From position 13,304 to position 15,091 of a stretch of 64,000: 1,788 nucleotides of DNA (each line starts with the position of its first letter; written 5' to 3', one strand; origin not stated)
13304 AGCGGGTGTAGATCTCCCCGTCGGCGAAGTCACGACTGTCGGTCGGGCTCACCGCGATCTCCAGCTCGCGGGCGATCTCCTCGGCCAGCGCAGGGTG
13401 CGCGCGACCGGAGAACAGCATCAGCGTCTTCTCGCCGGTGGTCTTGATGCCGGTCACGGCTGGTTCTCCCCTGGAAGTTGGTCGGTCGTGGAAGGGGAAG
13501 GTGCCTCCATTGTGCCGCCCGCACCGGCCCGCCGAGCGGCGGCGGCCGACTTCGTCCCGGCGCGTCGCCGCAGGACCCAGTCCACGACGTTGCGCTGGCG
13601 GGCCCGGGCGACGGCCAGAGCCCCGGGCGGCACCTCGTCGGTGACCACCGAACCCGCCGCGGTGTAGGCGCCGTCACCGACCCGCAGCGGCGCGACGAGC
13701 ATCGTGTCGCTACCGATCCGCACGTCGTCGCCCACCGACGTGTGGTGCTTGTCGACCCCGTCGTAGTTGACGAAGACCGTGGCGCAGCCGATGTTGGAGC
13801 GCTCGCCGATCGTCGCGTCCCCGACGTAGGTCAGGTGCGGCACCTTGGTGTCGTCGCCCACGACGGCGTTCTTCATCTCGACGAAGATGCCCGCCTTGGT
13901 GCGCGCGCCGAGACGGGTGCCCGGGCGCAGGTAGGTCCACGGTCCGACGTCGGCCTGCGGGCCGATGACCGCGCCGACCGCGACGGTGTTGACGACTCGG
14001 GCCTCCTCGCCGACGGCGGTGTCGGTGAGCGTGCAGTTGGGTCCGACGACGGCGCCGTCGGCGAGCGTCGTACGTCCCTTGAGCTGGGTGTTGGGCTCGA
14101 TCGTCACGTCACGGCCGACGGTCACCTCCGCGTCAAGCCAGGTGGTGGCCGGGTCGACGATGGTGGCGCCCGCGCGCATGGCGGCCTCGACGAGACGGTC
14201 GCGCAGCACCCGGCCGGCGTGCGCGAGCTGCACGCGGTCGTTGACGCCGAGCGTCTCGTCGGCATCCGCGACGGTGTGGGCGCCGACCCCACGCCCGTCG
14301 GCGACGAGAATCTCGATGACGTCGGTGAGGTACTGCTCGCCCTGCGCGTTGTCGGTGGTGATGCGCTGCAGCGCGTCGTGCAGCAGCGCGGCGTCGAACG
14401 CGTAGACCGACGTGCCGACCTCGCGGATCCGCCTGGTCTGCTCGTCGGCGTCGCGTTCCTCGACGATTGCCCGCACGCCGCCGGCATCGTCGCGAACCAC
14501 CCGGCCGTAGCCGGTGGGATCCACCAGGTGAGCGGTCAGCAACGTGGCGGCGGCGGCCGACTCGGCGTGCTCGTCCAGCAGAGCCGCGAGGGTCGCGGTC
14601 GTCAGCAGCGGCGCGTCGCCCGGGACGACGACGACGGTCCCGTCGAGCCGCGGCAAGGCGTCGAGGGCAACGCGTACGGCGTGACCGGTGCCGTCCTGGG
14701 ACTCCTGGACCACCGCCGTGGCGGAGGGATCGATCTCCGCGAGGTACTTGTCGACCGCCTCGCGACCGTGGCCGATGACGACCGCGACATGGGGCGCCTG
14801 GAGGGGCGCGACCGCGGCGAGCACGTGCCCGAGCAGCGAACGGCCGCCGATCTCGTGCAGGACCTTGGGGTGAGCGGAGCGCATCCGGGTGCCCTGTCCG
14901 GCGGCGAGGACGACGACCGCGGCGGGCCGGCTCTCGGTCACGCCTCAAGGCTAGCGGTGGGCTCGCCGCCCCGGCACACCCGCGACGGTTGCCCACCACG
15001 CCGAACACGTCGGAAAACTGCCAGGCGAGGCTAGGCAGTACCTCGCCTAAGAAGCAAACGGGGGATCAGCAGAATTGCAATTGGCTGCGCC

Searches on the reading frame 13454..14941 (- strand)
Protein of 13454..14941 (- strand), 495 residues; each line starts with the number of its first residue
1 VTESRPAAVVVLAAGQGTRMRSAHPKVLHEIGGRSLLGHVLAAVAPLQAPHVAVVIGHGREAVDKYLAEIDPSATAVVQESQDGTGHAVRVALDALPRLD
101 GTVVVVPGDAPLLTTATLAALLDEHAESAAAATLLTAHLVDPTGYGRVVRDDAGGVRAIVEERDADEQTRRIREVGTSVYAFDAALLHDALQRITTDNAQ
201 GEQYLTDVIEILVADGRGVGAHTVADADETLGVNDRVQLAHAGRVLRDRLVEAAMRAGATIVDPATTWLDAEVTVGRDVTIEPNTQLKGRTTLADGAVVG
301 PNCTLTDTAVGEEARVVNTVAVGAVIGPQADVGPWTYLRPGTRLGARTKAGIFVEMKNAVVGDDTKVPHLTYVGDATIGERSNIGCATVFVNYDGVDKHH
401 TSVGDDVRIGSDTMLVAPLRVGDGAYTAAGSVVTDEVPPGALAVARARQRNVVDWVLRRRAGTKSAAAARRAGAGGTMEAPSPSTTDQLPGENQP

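Call 94: search_protein_families(library=pfam, proteins=[window:13454-14941:-], max_evalue=0.00001)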
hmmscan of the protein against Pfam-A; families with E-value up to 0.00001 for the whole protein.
window:13454-14941:- (495 aa): 5 families
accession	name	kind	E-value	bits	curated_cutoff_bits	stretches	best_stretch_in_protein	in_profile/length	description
PF00132.30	Hexapep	-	7.8e-23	79.6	27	1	273-306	2-35/36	Bacterial transferase hexapeptide (six repeats)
PF12804.13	NTP_transf_3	-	7.3e-21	75.4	27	1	9-136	1-122/160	MobA-like NTP transferase domain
PF00483.29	NTP_transferase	-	2.2e-18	67.2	21.2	1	9-224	2-221/245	Nucleotidyl transferase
PF01128.25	IspD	-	4.6e-10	40.1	27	1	8-247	2-220/221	2-C-methyl-D-erythritol 4-phosphate cytidylyltransferase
PF25084.1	LbH_EIF2B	-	8.4e-09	35.8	54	0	273-334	39-101/105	EIF2B subunit epsilon LbH domain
